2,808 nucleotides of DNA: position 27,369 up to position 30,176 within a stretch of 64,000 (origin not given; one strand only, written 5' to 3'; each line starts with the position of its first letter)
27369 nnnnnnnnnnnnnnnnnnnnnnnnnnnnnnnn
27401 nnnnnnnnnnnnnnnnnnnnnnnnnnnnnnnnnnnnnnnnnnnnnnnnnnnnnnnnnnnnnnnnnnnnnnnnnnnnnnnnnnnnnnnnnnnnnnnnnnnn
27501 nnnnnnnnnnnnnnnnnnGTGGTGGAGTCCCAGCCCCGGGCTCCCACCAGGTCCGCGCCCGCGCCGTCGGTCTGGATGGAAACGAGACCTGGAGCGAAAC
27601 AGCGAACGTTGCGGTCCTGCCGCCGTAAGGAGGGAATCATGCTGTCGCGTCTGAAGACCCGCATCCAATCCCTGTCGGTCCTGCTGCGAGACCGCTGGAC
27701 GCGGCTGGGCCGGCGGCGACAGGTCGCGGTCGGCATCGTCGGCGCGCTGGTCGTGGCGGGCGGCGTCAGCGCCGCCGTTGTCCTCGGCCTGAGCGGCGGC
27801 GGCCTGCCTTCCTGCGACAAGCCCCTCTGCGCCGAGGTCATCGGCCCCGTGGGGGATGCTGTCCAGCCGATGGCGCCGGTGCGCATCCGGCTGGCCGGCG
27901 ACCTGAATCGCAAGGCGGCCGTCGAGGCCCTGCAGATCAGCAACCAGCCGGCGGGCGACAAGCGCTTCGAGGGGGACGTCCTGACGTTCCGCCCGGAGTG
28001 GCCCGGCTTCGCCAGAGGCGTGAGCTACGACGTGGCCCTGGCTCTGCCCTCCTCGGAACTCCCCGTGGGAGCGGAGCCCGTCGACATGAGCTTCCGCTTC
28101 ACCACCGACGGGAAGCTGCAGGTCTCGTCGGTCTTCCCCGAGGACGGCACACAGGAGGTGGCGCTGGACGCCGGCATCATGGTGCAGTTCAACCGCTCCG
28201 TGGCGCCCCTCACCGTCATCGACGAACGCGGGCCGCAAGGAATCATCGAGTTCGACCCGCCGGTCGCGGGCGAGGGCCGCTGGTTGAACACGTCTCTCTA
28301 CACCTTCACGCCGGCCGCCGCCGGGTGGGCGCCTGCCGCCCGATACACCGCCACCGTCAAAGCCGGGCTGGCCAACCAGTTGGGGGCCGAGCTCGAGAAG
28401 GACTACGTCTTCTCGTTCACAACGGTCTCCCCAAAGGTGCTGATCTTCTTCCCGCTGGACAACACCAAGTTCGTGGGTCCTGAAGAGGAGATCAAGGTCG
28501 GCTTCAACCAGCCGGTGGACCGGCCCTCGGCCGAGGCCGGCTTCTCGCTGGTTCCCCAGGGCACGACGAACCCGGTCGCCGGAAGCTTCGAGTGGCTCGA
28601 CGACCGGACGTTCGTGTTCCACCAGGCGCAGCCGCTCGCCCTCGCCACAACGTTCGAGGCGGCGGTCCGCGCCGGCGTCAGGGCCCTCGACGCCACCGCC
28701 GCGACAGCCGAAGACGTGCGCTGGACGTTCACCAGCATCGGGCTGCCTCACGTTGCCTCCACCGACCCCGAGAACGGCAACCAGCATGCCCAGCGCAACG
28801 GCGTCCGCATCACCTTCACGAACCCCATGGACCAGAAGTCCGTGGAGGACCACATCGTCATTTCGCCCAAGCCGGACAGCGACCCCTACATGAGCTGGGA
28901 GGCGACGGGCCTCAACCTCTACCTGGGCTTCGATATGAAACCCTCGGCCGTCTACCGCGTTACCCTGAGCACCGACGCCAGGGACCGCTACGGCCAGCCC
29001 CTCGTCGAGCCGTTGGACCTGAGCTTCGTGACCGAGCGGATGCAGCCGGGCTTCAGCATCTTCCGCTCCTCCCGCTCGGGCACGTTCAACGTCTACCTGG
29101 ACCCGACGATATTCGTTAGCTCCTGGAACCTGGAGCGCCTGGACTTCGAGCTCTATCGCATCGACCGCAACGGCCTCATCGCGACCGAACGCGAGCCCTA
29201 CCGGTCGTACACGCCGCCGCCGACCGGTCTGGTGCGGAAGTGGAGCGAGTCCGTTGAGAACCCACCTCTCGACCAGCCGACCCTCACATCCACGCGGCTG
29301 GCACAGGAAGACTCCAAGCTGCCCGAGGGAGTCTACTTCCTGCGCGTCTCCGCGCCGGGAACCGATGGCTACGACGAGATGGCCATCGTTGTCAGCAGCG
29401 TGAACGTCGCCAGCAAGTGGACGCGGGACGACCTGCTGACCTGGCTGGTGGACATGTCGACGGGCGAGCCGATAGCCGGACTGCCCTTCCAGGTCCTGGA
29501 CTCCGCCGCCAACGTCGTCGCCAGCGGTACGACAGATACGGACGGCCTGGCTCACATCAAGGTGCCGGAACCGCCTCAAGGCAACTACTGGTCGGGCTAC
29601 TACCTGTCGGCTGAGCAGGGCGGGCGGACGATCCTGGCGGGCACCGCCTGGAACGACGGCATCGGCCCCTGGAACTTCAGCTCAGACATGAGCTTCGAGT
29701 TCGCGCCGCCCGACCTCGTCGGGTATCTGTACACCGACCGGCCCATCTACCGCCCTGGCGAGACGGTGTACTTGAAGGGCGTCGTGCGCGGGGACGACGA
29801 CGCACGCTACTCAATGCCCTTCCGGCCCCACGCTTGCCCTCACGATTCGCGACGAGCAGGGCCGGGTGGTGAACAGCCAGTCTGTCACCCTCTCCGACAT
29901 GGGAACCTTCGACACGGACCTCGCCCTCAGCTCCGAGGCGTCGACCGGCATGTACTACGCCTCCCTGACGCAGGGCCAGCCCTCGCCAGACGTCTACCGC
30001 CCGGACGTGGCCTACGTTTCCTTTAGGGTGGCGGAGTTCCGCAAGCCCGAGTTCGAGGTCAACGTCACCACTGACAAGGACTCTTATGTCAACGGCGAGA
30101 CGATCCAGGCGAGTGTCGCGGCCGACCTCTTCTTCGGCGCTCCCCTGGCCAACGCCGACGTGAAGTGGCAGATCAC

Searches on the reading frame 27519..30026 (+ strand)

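Call 54: search_protein_families(library=pfam, proteins=[window:27519-30026:+], max_evalue=0.0001)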
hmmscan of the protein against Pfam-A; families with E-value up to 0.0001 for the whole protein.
window:27519-30026:+ (835 aa): 4 families
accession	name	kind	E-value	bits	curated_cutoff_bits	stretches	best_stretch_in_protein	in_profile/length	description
PF13205.12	Big_5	-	1.4e-35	122.6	23.6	3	410-505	5-105/105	Bacterial Ig-like domain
PF11974.14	bMG3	-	1.8e-10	41.2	34.9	1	625-720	1-96/103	Bacterial alpha-2-macroglobulin MG3 domain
PF01835.25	MG2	-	1.6e-07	32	32.8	1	735-759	2-26/96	MG2 domain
PF17964.7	Big_10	-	5e-07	30.5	22.9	0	273-373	52-148/164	Bacterial Ig domain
